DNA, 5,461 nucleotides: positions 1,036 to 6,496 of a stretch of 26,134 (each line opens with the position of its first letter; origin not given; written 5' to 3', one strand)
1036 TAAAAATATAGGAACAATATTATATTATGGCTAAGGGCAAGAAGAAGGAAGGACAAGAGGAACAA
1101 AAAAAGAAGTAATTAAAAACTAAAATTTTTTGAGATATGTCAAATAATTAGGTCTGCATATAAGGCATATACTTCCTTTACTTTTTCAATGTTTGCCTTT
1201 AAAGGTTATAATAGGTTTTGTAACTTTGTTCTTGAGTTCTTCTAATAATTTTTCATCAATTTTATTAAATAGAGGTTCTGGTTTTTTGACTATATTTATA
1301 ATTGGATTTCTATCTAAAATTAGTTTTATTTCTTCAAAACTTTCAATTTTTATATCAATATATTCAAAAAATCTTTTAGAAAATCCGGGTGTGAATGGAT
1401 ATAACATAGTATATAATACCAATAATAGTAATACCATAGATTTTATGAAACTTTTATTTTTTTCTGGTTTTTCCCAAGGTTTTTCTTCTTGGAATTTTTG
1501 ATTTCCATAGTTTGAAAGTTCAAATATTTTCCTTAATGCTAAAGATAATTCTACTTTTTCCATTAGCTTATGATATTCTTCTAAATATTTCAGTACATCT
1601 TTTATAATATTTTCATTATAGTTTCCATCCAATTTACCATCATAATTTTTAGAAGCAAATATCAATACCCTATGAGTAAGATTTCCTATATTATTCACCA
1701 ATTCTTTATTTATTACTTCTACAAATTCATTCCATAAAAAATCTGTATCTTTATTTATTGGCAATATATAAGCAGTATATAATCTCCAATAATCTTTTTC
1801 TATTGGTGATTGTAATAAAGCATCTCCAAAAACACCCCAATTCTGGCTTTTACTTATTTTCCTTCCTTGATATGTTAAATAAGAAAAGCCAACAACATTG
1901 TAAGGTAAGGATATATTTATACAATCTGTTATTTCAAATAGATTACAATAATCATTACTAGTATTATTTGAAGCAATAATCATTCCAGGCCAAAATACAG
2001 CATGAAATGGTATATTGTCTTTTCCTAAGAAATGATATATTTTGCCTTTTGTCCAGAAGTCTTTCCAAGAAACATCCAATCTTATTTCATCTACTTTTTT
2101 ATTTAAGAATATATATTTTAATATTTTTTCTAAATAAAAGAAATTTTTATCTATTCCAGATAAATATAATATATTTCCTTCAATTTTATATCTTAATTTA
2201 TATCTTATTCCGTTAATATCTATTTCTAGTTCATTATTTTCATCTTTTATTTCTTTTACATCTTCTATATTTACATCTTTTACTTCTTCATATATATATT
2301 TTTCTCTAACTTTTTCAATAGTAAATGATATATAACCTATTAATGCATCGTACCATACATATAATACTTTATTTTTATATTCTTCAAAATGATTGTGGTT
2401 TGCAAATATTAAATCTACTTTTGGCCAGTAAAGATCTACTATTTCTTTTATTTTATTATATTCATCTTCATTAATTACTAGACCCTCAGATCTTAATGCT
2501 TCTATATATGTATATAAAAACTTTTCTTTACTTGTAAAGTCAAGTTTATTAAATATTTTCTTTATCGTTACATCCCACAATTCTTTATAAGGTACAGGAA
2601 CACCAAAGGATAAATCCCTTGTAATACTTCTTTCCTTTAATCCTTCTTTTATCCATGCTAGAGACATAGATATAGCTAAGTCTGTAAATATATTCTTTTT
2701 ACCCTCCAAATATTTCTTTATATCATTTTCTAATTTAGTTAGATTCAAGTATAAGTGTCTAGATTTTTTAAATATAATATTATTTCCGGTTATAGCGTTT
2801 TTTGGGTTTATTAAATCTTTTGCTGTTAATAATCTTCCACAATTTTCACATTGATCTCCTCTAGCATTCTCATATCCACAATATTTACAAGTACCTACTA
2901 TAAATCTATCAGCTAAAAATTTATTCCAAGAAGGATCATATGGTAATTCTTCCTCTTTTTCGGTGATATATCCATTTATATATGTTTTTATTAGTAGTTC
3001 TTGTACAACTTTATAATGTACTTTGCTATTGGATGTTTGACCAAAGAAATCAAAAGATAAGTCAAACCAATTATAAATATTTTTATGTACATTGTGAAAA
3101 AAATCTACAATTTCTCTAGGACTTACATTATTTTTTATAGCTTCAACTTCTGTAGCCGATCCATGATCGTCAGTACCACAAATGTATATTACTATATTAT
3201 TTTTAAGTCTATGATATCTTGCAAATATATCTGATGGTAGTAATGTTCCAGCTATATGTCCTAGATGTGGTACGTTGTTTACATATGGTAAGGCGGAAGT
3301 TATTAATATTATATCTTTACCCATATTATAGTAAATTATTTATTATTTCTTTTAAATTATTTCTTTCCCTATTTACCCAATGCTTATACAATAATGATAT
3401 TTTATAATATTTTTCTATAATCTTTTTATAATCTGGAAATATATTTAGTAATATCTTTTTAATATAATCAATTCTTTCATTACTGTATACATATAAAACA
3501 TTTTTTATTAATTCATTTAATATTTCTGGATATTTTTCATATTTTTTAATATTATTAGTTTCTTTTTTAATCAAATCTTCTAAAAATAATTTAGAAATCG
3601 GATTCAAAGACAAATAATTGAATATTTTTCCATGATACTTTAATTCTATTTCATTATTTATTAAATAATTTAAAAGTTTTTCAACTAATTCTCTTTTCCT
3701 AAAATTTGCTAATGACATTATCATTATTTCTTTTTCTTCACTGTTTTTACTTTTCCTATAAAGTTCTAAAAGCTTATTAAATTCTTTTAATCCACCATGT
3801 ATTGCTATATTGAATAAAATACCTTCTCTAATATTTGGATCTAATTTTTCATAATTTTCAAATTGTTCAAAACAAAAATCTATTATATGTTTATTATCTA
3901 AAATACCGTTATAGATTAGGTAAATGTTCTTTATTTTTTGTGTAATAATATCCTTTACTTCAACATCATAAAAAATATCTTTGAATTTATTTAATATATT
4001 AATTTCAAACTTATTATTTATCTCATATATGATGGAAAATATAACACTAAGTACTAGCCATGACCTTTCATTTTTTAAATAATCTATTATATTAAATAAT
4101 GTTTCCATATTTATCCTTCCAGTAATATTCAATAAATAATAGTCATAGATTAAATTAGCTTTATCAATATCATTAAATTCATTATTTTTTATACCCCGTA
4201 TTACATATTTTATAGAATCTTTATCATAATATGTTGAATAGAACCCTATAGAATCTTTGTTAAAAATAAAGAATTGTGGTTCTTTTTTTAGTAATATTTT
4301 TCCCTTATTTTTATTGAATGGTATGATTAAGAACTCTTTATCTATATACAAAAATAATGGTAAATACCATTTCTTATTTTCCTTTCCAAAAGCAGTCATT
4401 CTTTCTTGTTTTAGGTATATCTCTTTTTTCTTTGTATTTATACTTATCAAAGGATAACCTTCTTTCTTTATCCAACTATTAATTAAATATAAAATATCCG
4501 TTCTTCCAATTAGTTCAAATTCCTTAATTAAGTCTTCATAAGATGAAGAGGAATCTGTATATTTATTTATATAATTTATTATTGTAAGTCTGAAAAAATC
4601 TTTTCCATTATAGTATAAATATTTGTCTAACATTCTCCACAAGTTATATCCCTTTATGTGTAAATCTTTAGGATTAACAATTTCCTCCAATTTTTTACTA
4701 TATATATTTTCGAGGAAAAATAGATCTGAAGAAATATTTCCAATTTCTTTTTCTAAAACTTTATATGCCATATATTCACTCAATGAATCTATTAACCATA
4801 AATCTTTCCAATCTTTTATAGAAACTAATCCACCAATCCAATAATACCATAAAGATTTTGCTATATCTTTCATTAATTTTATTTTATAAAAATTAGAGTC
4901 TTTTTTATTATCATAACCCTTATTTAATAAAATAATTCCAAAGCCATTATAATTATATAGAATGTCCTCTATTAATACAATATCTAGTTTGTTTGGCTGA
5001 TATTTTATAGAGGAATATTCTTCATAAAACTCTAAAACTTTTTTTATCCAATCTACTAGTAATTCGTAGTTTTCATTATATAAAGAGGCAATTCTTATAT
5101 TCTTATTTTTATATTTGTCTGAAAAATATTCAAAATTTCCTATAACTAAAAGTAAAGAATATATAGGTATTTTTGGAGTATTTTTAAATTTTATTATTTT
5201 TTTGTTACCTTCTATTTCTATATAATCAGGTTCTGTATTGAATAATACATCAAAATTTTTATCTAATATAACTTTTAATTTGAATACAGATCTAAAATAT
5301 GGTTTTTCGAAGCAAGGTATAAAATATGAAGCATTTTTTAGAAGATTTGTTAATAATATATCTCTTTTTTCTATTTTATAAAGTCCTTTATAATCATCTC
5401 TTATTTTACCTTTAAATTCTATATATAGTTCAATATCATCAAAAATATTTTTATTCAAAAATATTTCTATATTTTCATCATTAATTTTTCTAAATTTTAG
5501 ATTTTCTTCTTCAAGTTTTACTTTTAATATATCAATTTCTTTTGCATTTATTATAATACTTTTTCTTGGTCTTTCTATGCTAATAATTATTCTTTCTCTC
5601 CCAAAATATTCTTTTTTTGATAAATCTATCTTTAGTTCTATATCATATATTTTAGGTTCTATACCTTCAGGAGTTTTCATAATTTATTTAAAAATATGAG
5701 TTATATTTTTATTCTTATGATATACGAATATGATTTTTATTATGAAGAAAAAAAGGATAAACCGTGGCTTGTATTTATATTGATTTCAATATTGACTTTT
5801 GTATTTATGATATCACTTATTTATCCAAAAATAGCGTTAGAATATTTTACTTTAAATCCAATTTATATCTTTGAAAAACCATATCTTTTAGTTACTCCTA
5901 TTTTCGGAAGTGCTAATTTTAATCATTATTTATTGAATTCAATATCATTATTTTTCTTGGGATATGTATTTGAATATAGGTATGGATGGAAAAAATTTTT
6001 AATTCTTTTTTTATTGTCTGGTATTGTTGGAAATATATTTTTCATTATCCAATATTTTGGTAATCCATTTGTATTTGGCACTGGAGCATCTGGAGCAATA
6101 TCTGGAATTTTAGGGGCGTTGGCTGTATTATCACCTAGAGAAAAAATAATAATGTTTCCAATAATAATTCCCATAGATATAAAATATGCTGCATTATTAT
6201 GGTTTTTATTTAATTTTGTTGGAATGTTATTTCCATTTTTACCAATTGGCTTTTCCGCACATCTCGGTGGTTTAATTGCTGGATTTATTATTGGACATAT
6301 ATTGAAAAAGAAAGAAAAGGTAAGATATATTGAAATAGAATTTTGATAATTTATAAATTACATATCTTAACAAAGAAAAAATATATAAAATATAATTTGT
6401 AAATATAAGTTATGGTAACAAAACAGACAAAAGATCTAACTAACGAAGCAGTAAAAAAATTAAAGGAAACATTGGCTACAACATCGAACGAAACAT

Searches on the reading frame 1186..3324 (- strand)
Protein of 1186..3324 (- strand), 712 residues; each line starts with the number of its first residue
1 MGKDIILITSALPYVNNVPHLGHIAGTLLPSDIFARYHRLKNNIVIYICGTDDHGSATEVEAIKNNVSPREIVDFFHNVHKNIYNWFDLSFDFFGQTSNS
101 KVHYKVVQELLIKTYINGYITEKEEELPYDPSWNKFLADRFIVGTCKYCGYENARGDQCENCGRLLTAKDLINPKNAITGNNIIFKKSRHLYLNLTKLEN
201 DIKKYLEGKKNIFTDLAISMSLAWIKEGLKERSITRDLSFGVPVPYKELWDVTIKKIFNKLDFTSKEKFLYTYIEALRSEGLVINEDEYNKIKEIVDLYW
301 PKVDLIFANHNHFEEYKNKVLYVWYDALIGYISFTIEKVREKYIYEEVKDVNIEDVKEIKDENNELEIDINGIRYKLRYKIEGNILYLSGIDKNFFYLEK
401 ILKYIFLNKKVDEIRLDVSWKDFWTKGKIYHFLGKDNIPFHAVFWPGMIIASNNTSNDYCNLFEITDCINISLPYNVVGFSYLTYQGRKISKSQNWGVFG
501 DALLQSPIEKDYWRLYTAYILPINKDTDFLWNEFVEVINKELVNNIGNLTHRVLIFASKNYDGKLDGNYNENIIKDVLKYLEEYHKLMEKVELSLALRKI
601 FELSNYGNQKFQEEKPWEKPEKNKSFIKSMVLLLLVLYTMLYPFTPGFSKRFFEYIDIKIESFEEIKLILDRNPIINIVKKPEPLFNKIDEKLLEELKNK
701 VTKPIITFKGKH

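Call 11: search_protein_families(library=pfam, proteins=[window:1186-3324:-], max_evalue=0.01)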
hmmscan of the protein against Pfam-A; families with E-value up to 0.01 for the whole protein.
window:1186-3324:- (712 aa): 3 families
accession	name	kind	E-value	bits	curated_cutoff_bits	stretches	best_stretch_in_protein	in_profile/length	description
PF09334.17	tRNA-synt_1g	-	3e-122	408.6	20.1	3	6-247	1-240/391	tRNA synthetases class I (M)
PF00133.28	tRNA-synt_1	-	2.6e-10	40.1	22.7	1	9-302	28-305/414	tRNA synthetases class I (I, L, M and V)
PF19303.5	Anticodon_3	-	7e-09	36.2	23.5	1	565-700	6-146/152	Anticodon binding domain of methionyl tRNA ligase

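Call 60: list_cluster_members(proteins=[window:1189-3324:-, window:9642-10355:-, window:10387-10983:+, window:19055-19933:-, window:20070-20516:+, window:22114-23211:+, window:3329-5680:-])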
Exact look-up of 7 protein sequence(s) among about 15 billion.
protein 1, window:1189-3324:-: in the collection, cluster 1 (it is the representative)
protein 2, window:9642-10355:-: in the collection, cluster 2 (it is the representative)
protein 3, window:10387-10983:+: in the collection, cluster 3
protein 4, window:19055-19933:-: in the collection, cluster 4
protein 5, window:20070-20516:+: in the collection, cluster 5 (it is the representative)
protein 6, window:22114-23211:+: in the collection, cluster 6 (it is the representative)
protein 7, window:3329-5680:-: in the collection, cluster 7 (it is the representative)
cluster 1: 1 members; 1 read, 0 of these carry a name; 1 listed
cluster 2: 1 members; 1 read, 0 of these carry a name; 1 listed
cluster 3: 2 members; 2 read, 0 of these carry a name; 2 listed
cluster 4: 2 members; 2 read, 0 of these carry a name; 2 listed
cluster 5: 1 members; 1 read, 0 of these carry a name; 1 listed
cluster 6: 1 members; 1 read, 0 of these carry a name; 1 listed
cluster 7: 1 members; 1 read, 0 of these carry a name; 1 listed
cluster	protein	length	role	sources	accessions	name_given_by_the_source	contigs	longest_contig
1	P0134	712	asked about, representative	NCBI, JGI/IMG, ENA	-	-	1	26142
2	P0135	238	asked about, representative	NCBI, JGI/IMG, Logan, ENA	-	-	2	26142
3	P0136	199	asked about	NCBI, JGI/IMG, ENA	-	-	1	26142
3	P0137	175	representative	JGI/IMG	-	-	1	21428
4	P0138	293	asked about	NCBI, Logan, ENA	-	-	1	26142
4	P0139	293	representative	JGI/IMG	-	-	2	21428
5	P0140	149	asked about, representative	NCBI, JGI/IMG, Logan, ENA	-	-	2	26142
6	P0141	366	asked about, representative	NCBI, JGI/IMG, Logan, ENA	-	-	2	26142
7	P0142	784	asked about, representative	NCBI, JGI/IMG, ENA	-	-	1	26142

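Call 62: find_encoding_contigs(protein=P0139, flank=10000, max_places=4)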
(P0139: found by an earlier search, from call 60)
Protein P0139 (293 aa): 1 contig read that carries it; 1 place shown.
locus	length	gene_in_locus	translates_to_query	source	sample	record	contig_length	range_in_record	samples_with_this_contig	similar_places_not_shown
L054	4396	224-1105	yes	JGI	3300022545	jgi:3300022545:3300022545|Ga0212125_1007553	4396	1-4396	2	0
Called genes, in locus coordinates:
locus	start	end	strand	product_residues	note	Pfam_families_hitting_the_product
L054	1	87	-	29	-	?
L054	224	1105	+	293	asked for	PF00152:tRNA-synt_2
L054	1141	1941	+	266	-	-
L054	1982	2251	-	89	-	PF00708:Acylphosphatase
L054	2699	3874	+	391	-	-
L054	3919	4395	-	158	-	?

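Call 63: find_encoding_contigs(protein=P0137, flank=10000, max_places=4)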
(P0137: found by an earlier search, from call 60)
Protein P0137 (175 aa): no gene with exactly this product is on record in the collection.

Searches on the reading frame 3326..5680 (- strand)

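Call 11: search_protein_families(library=pfam, proteins=[window:3326-5680:-], max_evalue=0.01)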
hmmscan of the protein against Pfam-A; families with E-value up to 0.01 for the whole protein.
window:3326-5680:- (784 aa): 3 families
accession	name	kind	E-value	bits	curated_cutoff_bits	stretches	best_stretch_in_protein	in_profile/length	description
PF11838.14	ERAP1_C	-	2e-33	116.6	38.2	1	470-743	1-296/318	ERAP1-like C-terminal domain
PF17900.6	Peptidase_M1_N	-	1.9e-21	77.5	25.8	1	9-174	2-185/186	Peptidase M1 N-terminal domain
PF01433.26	Peptidase_M1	-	4.2e-15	56.4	27.7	1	211-317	5-115/218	Peptidase family M1 domain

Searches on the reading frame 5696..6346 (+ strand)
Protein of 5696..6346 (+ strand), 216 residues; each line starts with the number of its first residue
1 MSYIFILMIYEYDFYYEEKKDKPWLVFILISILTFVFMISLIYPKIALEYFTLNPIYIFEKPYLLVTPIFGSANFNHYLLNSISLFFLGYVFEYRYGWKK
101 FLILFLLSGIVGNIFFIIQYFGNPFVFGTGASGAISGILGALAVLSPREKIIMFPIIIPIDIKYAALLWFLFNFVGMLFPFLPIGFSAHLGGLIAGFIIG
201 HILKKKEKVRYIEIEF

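Call 11: search_protein_families(library=pfam, proteins=[window:5696-6346:+], max_evalue=0.01)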
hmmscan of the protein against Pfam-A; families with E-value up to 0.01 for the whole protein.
window:5696-6346:+ (216 aa): 2 families
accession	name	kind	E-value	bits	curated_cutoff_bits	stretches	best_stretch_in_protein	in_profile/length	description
PF01694.28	Rhomboid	-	5.9e-26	91.8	22.6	1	62-204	4-141/143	Rhomboid domain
PF08551.15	DUF1751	-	0.0033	18.4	22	1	55-129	1-75/99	Eukaryotic integral membrane protein (DUF1751)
